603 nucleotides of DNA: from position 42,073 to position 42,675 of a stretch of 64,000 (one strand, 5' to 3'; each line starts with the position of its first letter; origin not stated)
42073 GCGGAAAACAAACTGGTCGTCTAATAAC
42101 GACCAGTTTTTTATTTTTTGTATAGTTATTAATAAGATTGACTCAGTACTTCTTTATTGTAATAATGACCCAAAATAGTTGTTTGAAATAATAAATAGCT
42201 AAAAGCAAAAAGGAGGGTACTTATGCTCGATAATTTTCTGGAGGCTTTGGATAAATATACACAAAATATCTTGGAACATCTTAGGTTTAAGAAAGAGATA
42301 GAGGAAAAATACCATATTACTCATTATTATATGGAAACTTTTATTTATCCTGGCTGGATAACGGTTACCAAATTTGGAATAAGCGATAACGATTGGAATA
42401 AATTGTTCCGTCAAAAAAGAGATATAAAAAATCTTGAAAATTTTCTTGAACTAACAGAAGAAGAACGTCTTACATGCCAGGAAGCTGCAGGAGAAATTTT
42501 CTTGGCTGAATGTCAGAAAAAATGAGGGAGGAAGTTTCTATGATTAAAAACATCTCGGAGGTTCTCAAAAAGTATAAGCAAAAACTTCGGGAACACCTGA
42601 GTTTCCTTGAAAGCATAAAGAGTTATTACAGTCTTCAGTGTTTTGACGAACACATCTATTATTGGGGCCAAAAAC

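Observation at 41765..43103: Stand-alone ~320-nt structured transcript upstream of three tandem paralogous small proteins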

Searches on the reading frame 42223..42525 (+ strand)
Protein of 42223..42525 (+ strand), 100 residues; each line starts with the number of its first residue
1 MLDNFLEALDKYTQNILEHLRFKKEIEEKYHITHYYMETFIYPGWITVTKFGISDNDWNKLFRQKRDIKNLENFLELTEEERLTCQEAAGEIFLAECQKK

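Call 11: search_protein_families(library=pfam, proteins=[window:42223-42525:+], max_evalue=1)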
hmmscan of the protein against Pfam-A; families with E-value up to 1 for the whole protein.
window:42223-42525:+ (100 aa): 0 families

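Call 14: find_homologous_proteins(query=A1, max_evalue=0.01)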
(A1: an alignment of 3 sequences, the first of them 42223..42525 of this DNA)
Query A1 (3 sequences) (100 aa, profile of the alignment): 5 proteins with E <= 0.01 among 321 candidates.
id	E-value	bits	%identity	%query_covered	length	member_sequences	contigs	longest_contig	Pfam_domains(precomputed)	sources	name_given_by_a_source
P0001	3.8e-41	157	30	100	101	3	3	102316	-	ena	-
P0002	1.0e-37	146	100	100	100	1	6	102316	-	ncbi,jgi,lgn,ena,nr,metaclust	ncbi:MAG: hypothetical protein UT05_C0003G0057 [Parcubacteria group bacterium GW2011_GWF2_38_76]|nr:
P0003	2.3e-31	126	27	81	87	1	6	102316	-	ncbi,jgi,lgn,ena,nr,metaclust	ncbi:MAG: hypothetical protein UT05_C0003G0055 [Parcubacteria group bacterium GW2011_GWF2_38_76]|nr:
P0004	4.8e-30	122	79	100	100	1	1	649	-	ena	-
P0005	3.7e-29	119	31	100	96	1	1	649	-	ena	-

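Call 16: find_encoding_contigs(protein=P0004, flank=5000)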
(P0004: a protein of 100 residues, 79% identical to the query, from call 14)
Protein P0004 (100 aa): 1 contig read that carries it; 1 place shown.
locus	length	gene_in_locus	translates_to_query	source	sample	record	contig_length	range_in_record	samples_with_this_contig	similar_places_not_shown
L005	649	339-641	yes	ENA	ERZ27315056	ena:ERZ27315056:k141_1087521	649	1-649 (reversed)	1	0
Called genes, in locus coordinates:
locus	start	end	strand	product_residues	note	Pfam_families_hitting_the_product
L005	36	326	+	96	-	-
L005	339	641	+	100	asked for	-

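Call 24: search_protein_representatives(alignment_id=A1)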
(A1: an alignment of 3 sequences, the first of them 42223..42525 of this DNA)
Query: 3 sequences, 95 profile positions. Proteins with E-value up to 0.001 (for the whole library): 10; up to 1e-10: 3; up to 1e-30: 1. The best 10 are listed.
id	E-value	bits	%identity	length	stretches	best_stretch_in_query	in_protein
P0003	7.3e-32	125.9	-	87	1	1-86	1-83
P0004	1.5e-30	121.6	-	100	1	1-95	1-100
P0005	1.2e-29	118.8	-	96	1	1-95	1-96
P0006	3.5e-06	43.5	-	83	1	7-83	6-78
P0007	6.8e-06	42.6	-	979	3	27-84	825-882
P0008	2.2e-05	41.0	-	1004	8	35-63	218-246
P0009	9.3e-05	39.0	-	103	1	1-83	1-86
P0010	2.0e-04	37.9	-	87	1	9-87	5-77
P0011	4.3e-04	36.8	-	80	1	1-83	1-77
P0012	9.4e-04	35.8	-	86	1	1-85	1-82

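Call 26: find_related_loci(query=A1, collection=viral_contigs, flank=5000)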
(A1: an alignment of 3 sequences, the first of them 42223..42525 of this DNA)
Query A1 (100 aa) in viral_contigs; peptide patterns used: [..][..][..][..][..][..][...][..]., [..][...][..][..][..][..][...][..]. (x = any residue, [..] = any of these).
600 stretches matched a pattern, but none encodes a relative of the query by tblastn (E <= 1e-3).

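Call 30: find_homologous_proteins(query=A2, max_evalue=0.001)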
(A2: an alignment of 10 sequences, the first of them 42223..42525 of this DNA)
Query A2 (10 sequences) (100 aa, profile of the alignment): 13 proteins with E <= 0.001 among 1015 candidates.
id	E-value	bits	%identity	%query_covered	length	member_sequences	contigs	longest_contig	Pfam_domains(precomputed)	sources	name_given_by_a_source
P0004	3.0e-29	119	79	100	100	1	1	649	-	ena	-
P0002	1.4e-28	117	100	100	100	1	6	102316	-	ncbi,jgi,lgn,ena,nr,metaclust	ncbi:MAG: hypothetical protein UT05_C0003G0057 [Parcubacteria group bacterium GW2011_GWF2_38_76]|nr:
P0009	1.3e-23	101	25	28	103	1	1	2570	-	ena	-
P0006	1.4e-23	101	28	75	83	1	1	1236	-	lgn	-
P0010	2.6e-22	97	16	85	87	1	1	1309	-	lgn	-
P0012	6.3e-22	95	23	81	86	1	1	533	-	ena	-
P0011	2.3e-20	90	-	-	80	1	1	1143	-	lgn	-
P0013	1.9e-16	78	-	-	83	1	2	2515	-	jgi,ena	-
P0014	7.4e-14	70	25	81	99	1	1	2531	-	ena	-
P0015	5.8e-13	67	-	-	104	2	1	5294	-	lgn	-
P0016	3.0e-10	58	27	75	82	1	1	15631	-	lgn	-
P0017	2.5e-8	52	-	-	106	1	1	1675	-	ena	-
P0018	3.5e-6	45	-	-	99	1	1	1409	-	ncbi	-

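Call 31: find_encoding_contigs(protein=P0016, flank=8000, max_places=3)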
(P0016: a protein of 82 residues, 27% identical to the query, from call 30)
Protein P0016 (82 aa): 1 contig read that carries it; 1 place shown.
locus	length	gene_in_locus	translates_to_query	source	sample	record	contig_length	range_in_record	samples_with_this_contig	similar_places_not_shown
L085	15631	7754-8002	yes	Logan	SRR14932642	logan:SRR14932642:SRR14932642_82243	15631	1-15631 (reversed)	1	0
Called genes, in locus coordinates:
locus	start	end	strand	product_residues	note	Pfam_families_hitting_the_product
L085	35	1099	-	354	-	PF00487:FA_desaturase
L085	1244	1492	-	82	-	PF00216:Bac_DNA_binding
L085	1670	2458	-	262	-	-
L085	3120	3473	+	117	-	-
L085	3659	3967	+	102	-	-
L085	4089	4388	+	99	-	-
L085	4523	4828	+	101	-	-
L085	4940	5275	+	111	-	-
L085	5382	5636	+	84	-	-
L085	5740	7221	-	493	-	PF12072:RNase_Y_N, PF00013:KH_1 (weak), PF01966:HD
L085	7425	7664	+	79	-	-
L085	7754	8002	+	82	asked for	-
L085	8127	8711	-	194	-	PF00574:CLP_protease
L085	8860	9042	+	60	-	-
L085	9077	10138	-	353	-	PF05697:Trigger_N, PF05698:Trigger_C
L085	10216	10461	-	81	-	-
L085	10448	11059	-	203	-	-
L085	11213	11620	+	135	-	-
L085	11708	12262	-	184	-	PF00719:Pyrophosphatase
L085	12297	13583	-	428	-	PF08529:NusA_N, PF00575:S1 (weak), PF13184:KH_NusA_1st, PF26594:KH_NusA_2nd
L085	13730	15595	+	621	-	-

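Call 32: find_encoding_contigs(protein=P0015, flank=6000, max_places=3)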
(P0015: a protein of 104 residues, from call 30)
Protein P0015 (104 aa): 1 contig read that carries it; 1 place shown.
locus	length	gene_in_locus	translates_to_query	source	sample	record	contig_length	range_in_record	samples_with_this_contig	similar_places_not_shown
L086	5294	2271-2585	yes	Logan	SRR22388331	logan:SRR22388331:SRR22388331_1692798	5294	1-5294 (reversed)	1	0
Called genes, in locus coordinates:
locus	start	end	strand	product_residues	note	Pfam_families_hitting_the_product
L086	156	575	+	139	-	-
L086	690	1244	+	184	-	PF13428:TPR_14 (faint), PF12688:TPR_5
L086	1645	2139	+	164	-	PF01894:YjbQ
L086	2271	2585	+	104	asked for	-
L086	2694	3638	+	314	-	PF18979:DUF5715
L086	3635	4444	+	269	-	-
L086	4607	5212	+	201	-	PF00578:AhpC-TSA, PF08534:Redoxin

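Call 33: find_encoding_contigs(protein=P0009, flank=3000, max_places=3)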
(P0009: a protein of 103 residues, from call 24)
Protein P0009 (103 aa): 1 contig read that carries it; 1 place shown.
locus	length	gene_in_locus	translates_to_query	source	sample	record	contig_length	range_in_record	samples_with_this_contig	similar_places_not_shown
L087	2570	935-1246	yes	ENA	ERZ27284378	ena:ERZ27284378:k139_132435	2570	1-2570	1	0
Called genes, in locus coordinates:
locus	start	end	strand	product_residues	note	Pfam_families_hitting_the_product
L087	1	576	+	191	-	?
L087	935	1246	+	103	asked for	-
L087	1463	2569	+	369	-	?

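Call 34: find_encoding_contigs(protein=P0014, flank=3000, max_places=3)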
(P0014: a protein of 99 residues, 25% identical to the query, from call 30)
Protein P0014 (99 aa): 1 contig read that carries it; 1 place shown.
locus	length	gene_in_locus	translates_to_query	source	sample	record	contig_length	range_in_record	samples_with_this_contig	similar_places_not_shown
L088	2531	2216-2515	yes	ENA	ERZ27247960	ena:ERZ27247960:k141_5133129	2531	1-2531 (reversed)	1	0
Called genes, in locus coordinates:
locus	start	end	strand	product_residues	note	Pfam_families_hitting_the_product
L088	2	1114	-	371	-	?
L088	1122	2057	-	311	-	PF06056:Terminase_5 (faint), PF13384:HTH_23 (faint), PF13936:HTH_38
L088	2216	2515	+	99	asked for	-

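Call 45: find_related_loci(query=A3, collection=metagenome_contigs, flank=5000)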
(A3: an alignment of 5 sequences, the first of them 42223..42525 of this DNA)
Query A3 (100 aa) in metagenome_contigs; peptide patterns used: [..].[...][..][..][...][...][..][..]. (x = any residue, [..] = any of these).
131 stretches matched a pattern, but none encodes a relative of the query by tblastn (E <= 1e-3).
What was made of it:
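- Tried and rejected: The trio profile in IMG/VR and in JGI metagenomes returned nothing (calls 26, 45).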

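Call 50: search_protein_families(library=phrogs, proteins=[window:42223-42525:+, P0006, P0014, P0016], max_evalue=0.1)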
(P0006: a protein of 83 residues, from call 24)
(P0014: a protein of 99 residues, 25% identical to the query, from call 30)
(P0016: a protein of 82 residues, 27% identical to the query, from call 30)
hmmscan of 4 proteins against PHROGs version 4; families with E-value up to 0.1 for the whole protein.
window:42223-42525:+ (100 aa): 1 family
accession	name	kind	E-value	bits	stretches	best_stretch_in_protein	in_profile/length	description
phrog_16463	-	unknown function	0.009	16.9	1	18-51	83-118/155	-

P0006 (83 aa): 0 families

P0014 (99 aa): 0 families

P0016 (82 aa): 1 family
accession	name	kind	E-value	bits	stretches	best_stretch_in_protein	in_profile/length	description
phrog_35948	-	unknown function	0.051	14.6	1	13-37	2-26/43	-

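Call 51: search_protein_families(library=padloc, proteins=[window:42223-42525:+], max_evalue=0.1)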
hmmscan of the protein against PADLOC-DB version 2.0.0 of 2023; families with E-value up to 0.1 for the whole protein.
window:42223-42525:+ (100 aa): 0 families

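Call 69: search_protein_families(library=ncbifam, proteins=[window:42223-42525:+], max_evalue=0.1)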
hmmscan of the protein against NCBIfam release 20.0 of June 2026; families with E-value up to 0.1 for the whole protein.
window:42223-42525:+ (100 aa): 0 families
